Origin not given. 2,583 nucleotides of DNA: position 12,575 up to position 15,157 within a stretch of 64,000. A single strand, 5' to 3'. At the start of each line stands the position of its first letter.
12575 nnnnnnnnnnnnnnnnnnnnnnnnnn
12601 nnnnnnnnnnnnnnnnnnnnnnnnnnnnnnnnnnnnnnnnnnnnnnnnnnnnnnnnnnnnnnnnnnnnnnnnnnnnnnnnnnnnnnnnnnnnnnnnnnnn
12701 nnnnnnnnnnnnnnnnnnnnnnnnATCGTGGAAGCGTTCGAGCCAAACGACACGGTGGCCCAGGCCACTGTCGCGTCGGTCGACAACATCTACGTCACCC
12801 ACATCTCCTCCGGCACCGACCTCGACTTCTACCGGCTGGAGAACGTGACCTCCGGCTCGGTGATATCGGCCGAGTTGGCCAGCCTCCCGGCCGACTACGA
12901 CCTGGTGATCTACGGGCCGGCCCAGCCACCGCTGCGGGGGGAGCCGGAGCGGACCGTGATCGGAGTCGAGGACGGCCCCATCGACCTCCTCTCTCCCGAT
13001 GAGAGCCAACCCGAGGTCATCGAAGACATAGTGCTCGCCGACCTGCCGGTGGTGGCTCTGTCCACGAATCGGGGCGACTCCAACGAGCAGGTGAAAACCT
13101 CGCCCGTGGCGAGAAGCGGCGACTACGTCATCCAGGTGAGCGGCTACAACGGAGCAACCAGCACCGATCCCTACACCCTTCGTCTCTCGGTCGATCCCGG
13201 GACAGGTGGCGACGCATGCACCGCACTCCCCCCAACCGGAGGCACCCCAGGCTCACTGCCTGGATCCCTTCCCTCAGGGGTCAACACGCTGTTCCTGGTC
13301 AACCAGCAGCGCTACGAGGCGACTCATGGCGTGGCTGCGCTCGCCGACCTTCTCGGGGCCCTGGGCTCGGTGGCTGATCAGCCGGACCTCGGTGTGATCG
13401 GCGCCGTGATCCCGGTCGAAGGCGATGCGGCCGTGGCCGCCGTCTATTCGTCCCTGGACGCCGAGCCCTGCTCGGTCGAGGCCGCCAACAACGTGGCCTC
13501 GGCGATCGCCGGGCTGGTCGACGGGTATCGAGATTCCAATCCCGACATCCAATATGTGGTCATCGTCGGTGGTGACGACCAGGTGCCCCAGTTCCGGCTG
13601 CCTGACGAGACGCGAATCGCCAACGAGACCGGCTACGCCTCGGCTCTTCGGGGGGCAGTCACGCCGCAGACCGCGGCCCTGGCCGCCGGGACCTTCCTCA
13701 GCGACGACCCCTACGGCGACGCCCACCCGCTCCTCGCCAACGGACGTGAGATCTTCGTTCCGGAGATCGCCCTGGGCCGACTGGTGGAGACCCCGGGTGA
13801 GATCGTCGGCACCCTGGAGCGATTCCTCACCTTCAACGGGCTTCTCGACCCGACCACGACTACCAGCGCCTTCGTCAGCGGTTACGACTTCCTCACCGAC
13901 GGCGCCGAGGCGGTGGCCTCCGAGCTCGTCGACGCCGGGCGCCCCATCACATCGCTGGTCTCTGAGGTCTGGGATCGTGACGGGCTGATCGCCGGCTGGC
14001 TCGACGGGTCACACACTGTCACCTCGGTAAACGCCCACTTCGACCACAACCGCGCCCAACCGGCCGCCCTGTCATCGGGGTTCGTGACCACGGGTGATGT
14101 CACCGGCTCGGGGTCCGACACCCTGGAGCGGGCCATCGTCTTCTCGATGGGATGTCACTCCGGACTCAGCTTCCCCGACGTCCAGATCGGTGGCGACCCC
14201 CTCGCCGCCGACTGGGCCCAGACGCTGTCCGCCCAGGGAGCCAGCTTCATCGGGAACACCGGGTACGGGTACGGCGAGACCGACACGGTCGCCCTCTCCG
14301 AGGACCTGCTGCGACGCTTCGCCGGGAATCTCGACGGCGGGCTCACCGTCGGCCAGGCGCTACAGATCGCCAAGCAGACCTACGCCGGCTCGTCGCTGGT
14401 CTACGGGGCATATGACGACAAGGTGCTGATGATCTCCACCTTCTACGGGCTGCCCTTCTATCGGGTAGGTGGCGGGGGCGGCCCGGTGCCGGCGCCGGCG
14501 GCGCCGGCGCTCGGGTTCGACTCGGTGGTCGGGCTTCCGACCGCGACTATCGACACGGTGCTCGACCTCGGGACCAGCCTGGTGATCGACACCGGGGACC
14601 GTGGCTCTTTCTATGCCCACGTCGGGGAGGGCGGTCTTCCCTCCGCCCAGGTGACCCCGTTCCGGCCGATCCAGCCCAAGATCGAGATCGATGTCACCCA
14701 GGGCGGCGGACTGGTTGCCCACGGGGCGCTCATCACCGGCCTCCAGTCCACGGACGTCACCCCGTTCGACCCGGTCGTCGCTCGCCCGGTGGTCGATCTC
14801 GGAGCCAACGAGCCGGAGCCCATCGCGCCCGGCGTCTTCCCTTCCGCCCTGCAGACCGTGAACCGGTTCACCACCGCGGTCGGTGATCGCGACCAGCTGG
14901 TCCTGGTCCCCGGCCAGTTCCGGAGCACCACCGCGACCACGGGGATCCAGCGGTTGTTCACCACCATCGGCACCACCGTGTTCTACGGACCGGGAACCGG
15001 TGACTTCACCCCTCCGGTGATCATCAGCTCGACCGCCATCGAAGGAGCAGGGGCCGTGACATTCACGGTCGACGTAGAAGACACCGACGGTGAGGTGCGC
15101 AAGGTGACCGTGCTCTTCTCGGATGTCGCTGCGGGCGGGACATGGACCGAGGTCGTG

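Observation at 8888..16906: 2672-aa secreted mosaic protein combining beta-helix adhesin modules, a gingipain-like domain and RTX repeats behind a Sec-type signal peptide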

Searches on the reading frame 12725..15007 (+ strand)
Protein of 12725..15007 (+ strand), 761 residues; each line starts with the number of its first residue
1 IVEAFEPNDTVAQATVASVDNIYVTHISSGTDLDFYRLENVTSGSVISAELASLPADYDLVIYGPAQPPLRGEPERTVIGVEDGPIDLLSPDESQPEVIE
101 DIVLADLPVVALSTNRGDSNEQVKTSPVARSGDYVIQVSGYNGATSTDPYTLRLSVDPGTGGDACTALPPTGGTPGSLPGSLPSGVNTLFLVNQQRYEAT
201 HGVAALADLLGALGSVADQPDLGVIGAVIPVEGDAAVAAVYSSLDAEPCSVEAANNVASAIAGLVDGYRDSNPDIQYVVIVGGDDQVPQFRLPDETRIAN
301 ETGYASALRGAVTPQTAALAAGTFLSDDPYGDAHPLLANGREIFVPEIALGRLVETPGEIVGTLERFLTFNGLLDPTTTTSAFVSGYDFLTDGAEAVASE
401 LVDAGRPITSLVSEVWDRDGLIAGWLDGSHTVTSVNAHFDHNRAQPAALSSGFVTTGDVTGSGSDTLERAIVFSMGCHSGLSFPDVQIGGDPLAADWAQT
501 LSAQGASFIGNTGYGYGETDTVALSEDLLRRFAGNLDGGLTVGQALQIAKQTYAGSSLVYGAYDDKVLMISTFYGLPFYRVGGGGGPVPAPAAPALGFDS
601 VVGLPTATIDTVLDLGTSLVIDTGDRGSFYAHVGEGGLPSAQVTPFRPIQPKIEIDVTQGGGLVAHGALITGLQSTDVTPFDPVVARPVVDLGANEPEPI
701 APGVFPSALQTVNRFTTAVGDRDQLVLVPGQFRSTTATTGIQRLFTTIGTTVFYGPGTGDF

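Call 14: find_homologous_proteins(query=window:12725-15007:+, max_evalue=0.00001)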
Query window:12725-15007:+ (761 aa): 321 proteins with E <= 0.00001 among 8000 candidates; the best 120 are listed.
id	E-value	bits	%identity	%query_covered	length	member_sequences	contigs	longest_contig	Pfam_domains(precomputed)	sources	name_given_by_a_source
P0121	7.2e-226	770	66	70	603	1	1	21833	-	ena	-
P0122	9.4e-209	714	54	85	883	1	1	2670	PF01364.25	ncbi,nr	ncbi:MAG: hypothetical protein HKN93_04510, partial [Acidimicrobiia bacterium]|nr:hypothetical prote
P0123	1.2e-175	604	64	58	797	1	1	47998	-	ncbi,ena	-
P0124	2.8e-171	590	46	96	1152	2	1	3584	PF02412.24,PF01364.25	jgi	jgi:hypothetical protein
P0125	7.1e-169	582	44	99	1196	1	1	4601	-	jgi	jgi:hypothetical protein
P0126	3.9e-159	550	43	100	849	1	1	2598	-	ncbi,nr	ncbi:MAG: C25 family cysteine peptidase, partial [SAR202 cluster bacterium]|nr:C25 family cysteine p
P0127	3.4e-145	504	41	97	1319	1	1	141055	-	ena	-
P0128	1.6e-141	492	41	99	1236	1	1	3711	-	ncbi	ncbi:MAG: hypothetical protein ACR2QK_21285, partial [Acidimicrobiales bacterium]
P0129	4.9e-141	490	41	100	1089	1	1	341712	-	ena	-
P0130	5.8e-136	473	38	99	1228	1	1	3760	-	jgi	jgi:hypothetical protein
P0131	8.1e-135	469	40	97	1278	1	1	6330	-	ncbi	-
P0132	2.3e-133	465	39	99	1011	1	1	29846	-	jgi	jgi:hypothetical protein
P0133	2.7e-133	464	42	97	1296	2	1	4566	PF14559.13,PF13432.13,PF07719.24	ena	-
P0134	4.5e-132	460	38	99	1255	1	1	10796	-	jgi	jgi:hypothetical protein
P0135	1.1e-131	459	40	99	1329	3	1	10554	-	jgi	jgi:hypothetical protein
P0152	8.4e-116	406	43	80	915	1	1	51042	PF04151.22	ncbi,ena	-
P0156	1.7e-113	399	37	100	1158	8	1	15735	PF04151.22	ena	-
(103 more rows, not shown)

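Call 19: search_solved_structures(query=A1, max_evalue=1, show_alignments=2)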
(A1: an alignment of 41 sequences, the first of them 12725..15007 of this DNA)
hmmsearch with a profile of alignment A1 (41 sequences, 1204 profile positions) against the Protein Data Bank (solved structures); distinct sequences matched with E-value up to 1: 3.
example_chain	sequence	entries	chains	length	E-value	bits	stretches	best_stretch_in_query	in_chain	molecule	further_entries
1yq5_A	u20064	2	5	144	0.033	15.5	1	159-244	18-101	Minor capsid protein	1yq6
1yq8_A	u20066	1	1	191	0.057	14.8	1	159-244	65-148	Minor capsid protein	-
6q5u_O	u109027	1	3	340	0.41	11.9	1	160-244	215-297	Spike protein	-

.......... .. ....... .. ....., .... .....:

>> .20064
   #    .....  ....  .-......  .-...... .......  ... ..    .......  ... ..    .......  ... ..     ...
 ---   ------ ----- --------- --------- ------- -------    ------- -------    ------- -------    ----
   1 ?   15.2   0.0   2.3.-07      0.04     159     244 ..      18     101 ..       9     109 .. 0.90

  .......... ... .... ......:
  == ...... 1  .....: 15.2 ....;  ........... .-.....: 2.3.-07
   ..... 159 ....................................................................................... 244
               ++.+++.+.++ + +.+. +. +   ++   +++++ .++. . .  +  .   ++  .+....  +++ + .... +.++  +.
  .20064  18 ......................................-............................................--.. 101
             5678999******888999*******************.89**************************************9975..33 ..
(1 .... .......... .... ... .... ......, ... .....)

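Call 21: find_related_loci(query=A1, collection=genome_contigs, flank=10000)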
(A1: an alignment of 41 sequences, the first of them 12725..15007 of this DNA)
Query A1 (761 aa) in genome_contigs; peptide patterns used: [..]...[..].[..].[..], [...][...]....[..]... (x = any residue, [..] = any of these).
599 stretches matched a pattern (row limit reached: there are more); 513 encode a relative of the query (tblastn E <= 1e-3); the best 80 are kept; 80 distinct loci.
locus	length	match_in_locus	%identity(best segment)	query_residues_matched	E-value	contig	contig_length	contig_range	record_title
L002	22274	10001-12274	63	1-758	0e+0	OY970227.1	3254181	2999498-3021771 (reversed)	MAG: uncultured Acidimicrobiia bacterium isolate MFD06229.bin.1.171 genome assembly, chromosome: 1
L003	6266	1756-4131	50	1-756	0e+0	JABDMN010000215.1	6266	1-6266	MAG: Acidimicrobiia bacterium isolate SS_bin_102 k127_4520111, whole genome shotgun sequence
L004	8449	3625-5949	54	1-754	0e+0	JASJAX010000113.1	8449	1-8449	MAG: Acidimicrobiia bacterium isolate MO_035.B30 MO_035.c_1341, whole genome shotgun sequence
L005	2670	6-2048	53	97-756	0e+0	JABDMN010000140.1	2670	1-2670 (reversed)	MAG: Acidimicrobiia bacterium isolate SS_bin_102 k127_1002848, whole genome shotgun sequence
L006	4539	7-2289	43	5-754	2e-166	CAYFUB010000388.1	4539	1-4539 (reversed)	MAG TPA_asm: uncultured Pirellulales bacterium isolate ERP108616_co1_197 genome assembly, contig: k119_1769981, whole ge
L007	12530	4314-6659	42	8-754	1e-156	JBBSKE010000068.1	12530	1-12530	MAG: Tepidiformales bacterium isolate LS4_metabat2.238 LS4_metabat2.238_K_2273374_L_12530_cov_11.0000, whole genome shot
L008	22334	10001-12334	42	1-759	7e-156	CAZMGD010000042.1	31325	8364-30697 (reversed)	MAG TPA_asm: uncultured Ilumatobacteraceae bacterium isolate SRP344714_co2_38 genome assembly, contig: NODE_3548_length_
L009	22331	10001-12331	41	1-760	4e-154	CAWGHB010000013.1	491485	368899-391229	MAG: uncultured Acidimicrobiia bacterium isolate MFD02840.bin.2.84 genome assembly, contig: contig_6840, whole genome sh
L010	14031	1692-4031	41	5-754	2e-151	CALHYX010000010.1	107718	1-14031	MAG: uncultured Acidimicrobiales bacterium isolate R2_Bin_MAXBIN__055_1 genome assembly, contig: c_000001854912, whole g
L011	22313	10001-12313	41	1-756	2e-149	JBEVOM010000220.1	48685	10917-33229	MAG: Ilumatobacteraceae bacterium isolate T4R6UO.2.metabat2 T4R6UO.2.metabat2_k133_5043721, whole genome shotgun sequenc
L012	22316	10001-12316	40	1-754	6e-147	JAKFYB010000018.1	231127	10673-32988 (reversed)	MAG: Dehalococcoidia bacterium isolate ND5_Bin_30 ND5_0000022, whole genome shotgun sequence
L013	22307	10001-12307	41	1-754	5e-146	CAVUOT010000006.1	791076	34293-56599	MAG: uncultured Chloroflexia bacterium isolate MFD05942.bin.2.347 genome assembly, contig: contig_25792, whole genome sh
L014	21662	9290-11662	40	1-754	3e-146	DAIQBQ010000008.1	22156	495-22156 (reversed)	MAG TPA_asm: Actinomycetota bacterium isolate CTOTU39051 NODE_193_length_22156_cov_4.555902, whole genome shotgun sequen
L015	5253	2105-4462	40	3-754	7e-146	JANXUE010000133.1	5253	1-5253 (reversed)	MAG: Frankiales bacterium isolate 339R_metabat_269 339R_k141_1528930, whole genome shotgun sequence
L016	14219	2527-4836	40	1-754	4e-144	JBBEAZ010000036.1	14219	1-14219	MAG: Dehalococcoidia bacterium isolate LejiaF_64_43 Lejia_F_6042_length_14219_cov_26, whole genome shotgun sequence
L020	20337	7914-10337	40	1-754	1e-147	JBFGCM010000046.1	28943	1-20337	MAG: Acidimicrobiia bacterium isolate Mix_sand01.2020.11.Z.72 k141_508554_length_28943_cov_15.0802, whole genome shotgun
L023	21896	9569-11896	40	1-761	7e-141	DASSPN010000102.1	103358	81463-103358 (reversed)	MAG TPA_asm: Nocardioidaceae bacterium isolate SMAG_U1279 k141_1698797, whole genome shotgun sequence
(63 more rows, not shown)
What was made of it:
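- The 80 best are nearly all from Actinomycetota and Chloroflexota (call 21).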

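Call 30: predict_structure(alignment_id=A1)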
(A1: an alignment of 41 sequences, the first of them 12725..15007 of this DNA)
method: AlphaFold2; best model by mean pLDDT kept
length: 761 residues; sequences in the alignment: 41
mean_pLDDT: 87.6   pTM: 0.91
mean pLDDT of the five models: 87.6, 86.2, 86.0, 85.4, 82.8
residues with pLDDT >= 90: 460; 70-90: 237; 50-70: 41; < 50: 23
segments of 3 or more residues with pLDDT < 50: 83-101
pLDDT, mean of each block of 10 residues (from residue 1): 64 88 87 91 88 90 85 74 48 42 66 76 82 91 87 88 81 91 96 96 97 97 97 97 94 95 96 97 95 86 80 88 94 86 93 91 96 81 92 94 92 93 92 93 89 92 90 94 80 83 94 90 94 93 97 89 92 97 75 92 92 81 91 82 91 94 90 94 89 66 81 90 94 87 95 78 50
secondary structure, 60 per line:
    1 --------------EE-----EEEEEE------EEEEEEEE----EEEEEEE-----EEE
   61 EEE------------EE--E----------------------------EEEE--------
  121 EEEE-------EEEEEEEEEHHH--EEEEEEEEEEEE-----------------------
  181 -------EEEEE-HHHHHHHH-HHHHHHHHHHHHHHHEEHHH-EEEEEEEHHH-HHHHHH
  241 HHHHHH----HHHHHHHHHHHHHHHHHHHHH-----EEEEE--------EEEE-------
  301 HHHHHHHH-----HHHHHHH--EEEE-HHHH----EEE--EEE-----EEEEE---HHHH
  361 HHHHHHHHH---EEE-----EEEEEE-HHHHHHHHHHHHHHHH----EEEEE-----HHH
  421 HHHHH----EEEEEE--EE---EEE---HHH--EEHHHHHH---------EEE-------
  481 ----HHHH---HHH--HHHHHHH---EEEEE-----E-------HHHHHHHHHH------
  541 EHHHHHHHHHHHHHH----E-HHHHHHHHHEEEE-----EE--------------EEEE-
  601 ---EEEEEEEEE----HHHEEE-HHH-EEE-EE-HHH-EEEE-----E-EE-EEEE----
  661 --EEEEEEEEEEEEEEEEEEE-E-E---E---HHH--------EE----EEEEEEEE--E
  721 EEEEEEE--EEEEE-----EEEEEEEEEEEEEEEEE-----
elements in order (helices of 4 or more, strands of 3 or more residues): E22-27 E34-41 E46-52 E58-63 E109-112 E121-124 E132-140 E146-157 E188-192 H194-201 H203-217 E224-230 H235-246 H251-271 E277-281 E290-293 H301-308 H314-320 E323-326 H328-331 E336-338 E341-343 E349-353 H357-369 E373-375 E381-386 H388-403 E408-412 H418-425 E430-435 E443-445 H456-461 E471-473 H485-488 H497-503 E507-511 H525-534 H542-555 H562-570 E571-574 E596-599 E604-612 E620-622 E628-630 E639-642 E653-656 E663-681 E710-717 E720-727 E730-734 E740-756
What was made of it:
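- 13199..14497 (+): Gingipain-like (C25, clan CD) peptidase domain; His1717 = nt 14036-14038, Cys1756 = nt 14153-14155. The model has pLDDT 87.6 and pTM 0.91 (call 30).
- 14498..15007 (+): Ig-like beta-sandwich that follows the catalytic domain, as in gingipains. All-beta region at core residues 596-756 of the model (call 30).
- On Peptidase C25 (gingipain), clan CD: The model has pLDDT 87.6 (call 30). Each follows a beta-strand in the model (call 30).
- The AlphaFold2 model has pLDDT 87.6 and pTM 0.91 (call 30).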

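Call 32: fold_search(model_id=the predicted structure, library=pdb)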
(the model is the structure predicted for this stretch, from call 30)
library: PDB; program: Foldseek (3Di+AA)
matches with E <= 10: 1225; with E <= 0.001: 32
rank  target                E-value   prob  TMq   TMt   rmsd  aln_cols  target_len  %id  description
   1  4ief_D                7.2e-11  1.00  0.32  0.54  18.5       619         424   13  Complex of Porphyromonas gingivalis RgpB pro- and mature domains (released 2013-04-10)
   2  6i9a_A                8.5e-11  1.00  0.32  0.50  18.1       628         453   10  Porphyromonas gingivalis gingipain K (Kgp) in complex with inhibitor KYT-36 (released 2019-03-13)
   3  1cvr                  2.8e-10  1.00  0.33  0.54  18.1       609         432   13  Crystal structure of the Arg specific cysteine proteinase gingipain R (RGPB) (released 2000-03-01)
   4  4rbm                  3.6e-10  1.00  0.32  0.50  17.9       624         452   11  Porphyromonas gingivalis gingipain K (Kgp) catalytic and immunoglobulin superfamily-like domains (released 2014-10-08)
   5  4ief_B                1.4e-09  1.00  0.32  0.54  18.2       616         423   12  Complex of Porphyromonas gingivalis RgpB pro- and mature domains (released 2013-04-10)
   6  3jqw_A                1.1e-05  1.00  0.13  0.74   3.6       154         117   14  Crystal structure of Clostridium histolyticum colH collagenase collagen-binding domain 3 at 2 Angstrom resolution in p (released 2010-09-29)
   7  3jqw_C                1.3e-05  1.00  0.12  0.67   5.6       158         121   16  Crystal structure of Clostridium histolyticum colH collagenase collagen-binding domain 3 at 2 Angstrom resolution in p (released 2010-09-29)
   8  3jqw_B                1.5e-05  1.00  0.12  0.68   5.5       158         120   13  Crystal structure of Clostridium histolyticum colH collagenase collagen-binding domain 3 at 2 Angstrom resolution in p (released 2010-09-29)
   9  2o8o_A                1.9e-05  1.00  0.12  0.68   5.0       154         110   17  Crystal structure of Clostridium histolyticum colg collagenase collagen-binding domain 3B at 1.35 Angstrom resolution  (released 2007-12-11)
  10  1nqd_A                2.8e-05  1.00  0.11  0.63   8.8       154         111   17  CRYSTAL STRUCTURE OF CLOSTRIDIUM HISTOLYTICUM COLG COLLAGENASE COLLAGEN-BINDING DOMAIN 3B AT 1.65 ANGSTROM RESOLUTION  (released 2003-04-15)
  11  1olm_E                5.9e-05  1.00  0.12  0.21   8.4       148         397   14  Supernatant Protein Factor in Complex with RRR-alpha-Tocopherylquinone: A Link between Oxidized Vitamin E and Choleste (released 2004-08-12)
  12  1nqd_B                7.8e-05  1.00  0.11  0.62   5.1       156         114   16  CRYSTAL STRUCTURE OF CLOSTRIDIUM HISTOLYTICUM COLG COLLAGENASE COLLAGEN-BINDING DOMAIN 3B AT 1.65 ANGSTROM RESOLUTION  (released 2003-04-15)
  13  4hpk_B                1.2e-04  1.00  0.11  0.63   5.1       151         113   15  Crystal structure of Clostridium histolyticum colg collagenase collagen-binding domain 3B at 1.35 Angstrom resolution  (released 2012-12-12)
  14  4uyb                  1.7e-04  1.00  0.11  0.20   8.0       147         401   12  Crystal structure of SEC14-like protein 3 (released 2014-09-24)
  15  4ief_A                1.7e-04  1.00  0.15  0.50   7.9       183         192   13  Complex of Porphyromonas gingivalis RgpB pro- and mature domains (released 2013-04-10)
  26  5sv5                  4.1e-04  1.00  0.11  0.65   5.5       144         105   13  1.0 Angstrom Crystal Structure of pre-Peptidase C-terminal Domain of Collagenase from Bacillus anthracis. (released 2016-08-17)
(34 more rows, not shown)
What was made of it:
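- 12731..13198 (+): PPC-fold / collagen-binding-domain-like beta-sandwich (aa ~1282-1437; begins EPND). Foldseek matches ColH and ColG collagen-binding domains and the PPC domain 5sv5 (call 32).
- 13199..14497 (+): The top PDB matches are RgpB and Kgp (call 32).
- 14498..15007 (+): The Foldseek alignments to RgpB/Kgp catalytic plus Ig chains span 609-628 columns (call 32).
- On Peptidase C25 (gingipain), clan CD: Caspases and separase score lower (call 32).
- On PPC, bacterial pre-peptidase C-terminal domain (PF04151): Foldseek matches ColH 3jqw (E 1e-5, TM 0.74), ColG 2o8o and 1nqd, and the PPC domain 5sv5 (E 4e-4) (call 32).
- Checked: The top structural matches are the gingipains RgpB and Kgp (E ~1e-10, call 32).
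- Caspases and separase match more weakly, and PPC/collagen-binding domains match the N-terminal sandwich (call 32). The best structural matches are the hydrolytic gingipains (call 32).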

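Call 36: search_protein_families(library=pfam, alignment_id=A1, max_evalue=0.01)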
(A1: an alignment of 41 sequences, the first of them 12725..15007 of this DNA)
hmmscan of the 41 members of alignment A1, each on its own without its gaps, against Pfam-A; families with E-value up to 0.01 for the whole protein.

A. member 1, window:12725-15007:+ (761 aa): 1 family
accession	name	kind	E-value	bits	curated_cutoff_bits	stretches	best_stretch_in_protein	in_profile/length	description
PF01364.23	Peptidase_C25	-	1.1e-05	25.3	23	0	470-555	264-348/374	Peptidase family C25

B. families by the number of members that match (of 41 scanned): 21 families
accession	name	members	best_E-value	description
PF01364.23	Peptidase_C25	29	2.8e-13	Peptidase family C25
PF04151.21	PPC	15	9.3e-06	Bacterial pre-peptidase C-terminal domain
PF19077.6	Big_13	4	0.00013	Bacterial Ig-like domain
PF07676.18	PD40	2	6.3e-53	WD40-like Beta Propeller Repeat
PF16640.11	Big_3_5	2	1.1e-12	Bacterial Ig-like domain (group 3)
PF00930.27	DPPIV_N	2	1.5e-08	Dipeptidyl peptidase IV (DPP IV) N-terminal region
PF18911.6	PKD_4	2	1.3e-06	PKD domain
PF02412.23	TSP_3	2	1.1e-05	Thrombospondin type 3 repeat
PF25174.1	Beta-prop_THOC3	2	3.1e-05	THOC3 beta-propeller domain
PF00801.26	PKD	2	0.00013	PKD domain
PF02095.21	Extensin_1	1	1.3e-11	Extensin-like protein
PF14559.12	TPR_19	1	1.3e-07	Tetratricopeptide repeat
PF13432.12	TPR_16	1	1.8e-07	Tetratricopeptide repeat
PF07719.23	TPR_2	1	5.2e-07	Tetratricopeptide repeat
PF13428.12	TPR_14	1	3.7e-05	Tetratricopeptide repeat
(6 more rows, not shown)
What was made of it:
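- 12731..13198 (+): 15 of 41 relatives hit PF04151 (call 36).
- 13199..14497 (+): 29 of 41 relatives hit it (call 36).
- On Peptidase C25 (gingipain), clan CD: 29 of 41 relatives match, best 2.8e-13 (call 36).
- On PPC, bacterial pre-peptidase C-terminal domain (PF04151): However, 15 of 41 relatives match, best 9.3e-6 (call 36).
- Checked: However, 15 of 41 relatives hit PF04151 (call 36), and the model matches ColH/ColG collagen-binding and PPC domains (E 1e-5, TM 0.74; call 32). 29 of 41 relatives hit it (best 2.8e-13, call 36).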

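Call 50: search_protein_families(library=pfam, proteins=[L023:2897-3781:-, L012:6512-7261:+, L020:539-1354:+], max_evalue=0.1)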
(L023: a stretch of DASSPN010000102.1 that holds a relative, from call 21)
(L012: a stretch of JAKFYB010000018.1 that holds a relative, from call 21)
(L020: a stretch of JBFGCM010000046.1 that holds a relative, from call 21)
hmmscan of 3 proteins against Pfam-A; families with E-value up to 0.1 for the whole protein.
L023:2897-3781:- (294 aa): 5 families
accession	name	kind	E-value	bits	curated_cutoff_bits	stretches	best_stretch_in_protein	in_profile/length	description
PF00027.35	cNMP_binding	-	9.1e-19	67.7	27.5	1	77-157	4-88/89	Cyclic nucleotide-binding domain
PF00196.25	GerE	-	1.5e-14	53.8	23.5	1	235-287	2-54/57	Bacterial regulatory proteins, luxR family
PF13936.12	HTH_38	-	0.002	18.2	27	1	235-272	4-42/44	Helix-turn-helix domain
PF13384.12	HTH_23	-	0.0038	17.4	24.6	1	242-280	9-46/50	Homeodomain-like domain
PF08281.18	Sigma70_r4_2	-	0.0044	17.1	25.7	1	233-277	8-53/54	Sigma-70, region 4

L012:6512-7261:+ (249 aa): 15 families
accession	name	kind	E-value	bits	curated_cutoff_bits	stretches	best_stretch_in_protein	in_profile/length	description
PF00005.33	ABC_tran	-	4.2e-32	112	25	1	27-176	1-137/137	ABC transporter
PF13555.12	AAA_29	-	0.00013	22.1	27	1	31-57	16-43/61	P-loop containing region of AAA domain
PF02463.25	SMC_N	-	0.00019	21.4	40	1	36-218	23-209/220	RecF/RecN/SMC N terminal domain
PF13191.12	AAA_16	-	0.00051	21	32.6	1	25-88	14-79/167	AAA ATPase domain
PF13481.12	AAA_25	-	0.0025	17.9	27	1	34-54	30-50/195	AAA domain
PF03193.22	RsgA_GTPase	-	0.0032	17.7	30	1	33-54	103-123/174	RsgA GTPase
PF13604.12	AAA_30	-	0.0054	16.9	27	0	36-67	17-48/191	AAA domain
PF20703.3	nSTAND1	-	0.0059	16.7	27.1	1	30-64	26-59/379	Novel STAND NTPase 1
PF13401.12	AAA_22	-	0.0086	16.8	27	1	37-103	5-33/130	AAA domain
PF20720.3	nSTAND3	-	0.0098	16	27.2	1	24-55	4-35/155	Novel STAND NTPase 3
PF25199.1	nSTAND_NTPase5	-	0.011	16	34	1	36-68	40-73/145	Novel STAND NTPase 5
PF02562.22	PhoH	-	0.033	14.1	27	1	34-65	16-46/205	PhoH-like protein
PF03215.21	Rad17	-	0.038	14.4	23.8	1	25-56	33-64/186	Rad17 P-loop domain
PF13476.12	AAA_23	-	0.059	14.4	27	1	36-54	18-36/201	AAA domain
PF13514.12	AAA_27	-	0.063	13.3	22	0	28-55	17-44/206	AAA domain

L020:539-1354:+ (271 aa): 2 families
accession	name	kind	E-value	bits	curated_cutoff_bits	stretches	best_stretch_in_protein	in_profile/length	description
PF12706.13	Lactamase_B_2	-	2.9e-20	73.1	27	1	39-235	2-198/200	Beta-lactamase superfamily domain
PF00753.33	Lactamase_B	-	0.0037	17.7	22.7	1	39-187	17-161/196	Metallo-beta-lactamase superfamily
